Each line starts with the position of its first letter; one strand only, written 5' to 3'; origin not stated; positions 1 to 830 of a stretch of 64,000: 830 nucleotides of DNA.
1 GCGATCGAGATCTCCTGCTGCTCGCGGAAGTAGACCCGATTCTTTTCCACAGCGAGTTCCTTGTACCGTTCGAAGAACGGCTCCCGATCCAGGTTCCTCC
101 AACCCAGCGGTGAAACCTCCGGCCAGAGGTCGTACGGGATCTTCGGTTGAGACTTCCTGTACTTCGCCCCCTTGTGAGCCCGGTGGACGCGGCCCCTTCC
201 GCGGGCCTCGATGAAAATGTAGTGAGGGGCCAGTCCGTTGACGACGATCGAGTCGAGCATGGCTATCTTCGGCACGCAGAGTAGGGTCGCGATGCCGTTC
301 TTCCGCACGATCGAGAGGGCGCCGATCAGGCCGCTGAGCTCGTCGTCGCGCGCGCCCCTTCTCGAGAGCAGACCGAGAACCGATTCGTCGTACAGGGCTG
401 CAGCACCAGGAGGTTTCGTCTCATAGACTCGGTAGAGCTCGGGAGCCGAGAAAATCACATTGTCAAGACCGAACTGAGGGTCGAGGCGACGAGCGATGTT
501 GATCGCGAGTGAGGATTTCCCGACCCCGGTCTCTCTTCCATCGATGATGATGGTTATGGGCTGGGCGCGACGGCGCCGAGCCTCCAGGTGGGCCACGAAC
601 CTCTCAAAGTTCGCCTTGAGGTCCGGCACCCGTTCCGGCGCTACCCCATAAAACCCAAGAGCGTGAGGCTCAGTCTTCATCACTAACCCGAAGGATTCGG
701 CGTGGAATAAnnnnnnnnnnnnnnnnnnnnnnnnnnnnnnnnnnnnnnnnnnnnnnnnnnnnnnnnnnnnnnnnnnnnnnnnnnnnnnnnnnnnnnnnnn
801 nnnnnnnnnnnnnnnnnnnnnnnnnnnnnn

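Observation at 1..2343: Probable integrated plasmid/provirus abutting the 3' end of tRNA-Arg(CCU)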

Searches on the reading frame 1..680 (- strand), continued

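Call 92: search_protein_families(library=phrogs, alignment_id=A5, max_evalue=0.1)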
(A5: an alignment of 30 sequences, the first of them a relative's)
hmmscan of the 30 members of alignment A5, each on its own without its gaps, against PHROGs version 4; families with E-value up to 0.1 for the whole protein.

A. member 1, P0003 (283 aa): 0 families

B. families by the number of members that match (of 30 scanned): 13 families
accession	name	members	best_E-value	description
phrog_5484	-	14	0.00062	DnaA-like replication initiation protein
phrog_800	-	9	0.0027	terminase small subunit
phrog_11254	-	4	0.001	DnaA-like replication initiation protein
phrog_7998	-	3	0.02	-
phrog_7485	-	2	0.02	-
phrog_50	-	2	0.06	DnaC-like helicase loader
phrog_15796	-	1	0.012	-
phrog_17068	-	1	0.016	-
phrog_35242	-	1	0.035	-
phrog_36956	-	1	0.049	-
phrog_34073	-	1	0.064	-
phrog_38691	-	1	0.068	-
phrog_296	-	1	0.09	DNA transposition protein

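Call 108: search_protein_families(library=pfam, proteins=[L047:5348-7300:-, L047:3344-4087:-], max_evalue=0.001)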
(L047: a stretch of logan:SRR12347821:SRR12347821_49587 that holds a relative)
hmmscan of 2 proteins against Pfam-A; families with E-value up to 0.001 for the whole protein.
L047:5348-7300:- (650 aa): 0 families

L047:3344-4087:- (247 aa): 1 family
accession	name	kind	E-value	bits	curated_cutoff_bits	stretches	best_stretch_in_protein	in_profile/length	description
PF00239.26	Resolvase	-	1.9e-24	86.9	23.3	1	4-151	1-139/145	Resolvase, N terminal domain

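Call 115: search_dna_similar(query=P0004, collection=plasmids, mode=protein, max_evalue=0.1)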
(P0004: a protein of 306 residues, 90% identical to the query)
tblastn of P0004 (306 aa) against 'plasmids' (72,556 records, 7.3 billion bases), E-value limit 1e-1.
Records with a match: 1; places in all: 1; records where one place covers at least 80% of the query: 0.
Best place of each record, by identity: <60% 1.
By first word of the organism name: Natrinema 1.
By predicted mobility (MOB-suite, as given by PLSDB): non-mobilizable 1.
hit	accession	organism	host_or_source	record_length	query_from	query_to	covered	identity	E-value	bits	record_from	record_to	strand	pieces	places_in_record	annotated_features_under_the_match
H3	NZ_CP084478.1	Natrinema sp. DC36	cell culture,sediment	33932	15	204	62%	26.4%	6e-5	52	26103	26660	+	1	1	hypothetical protein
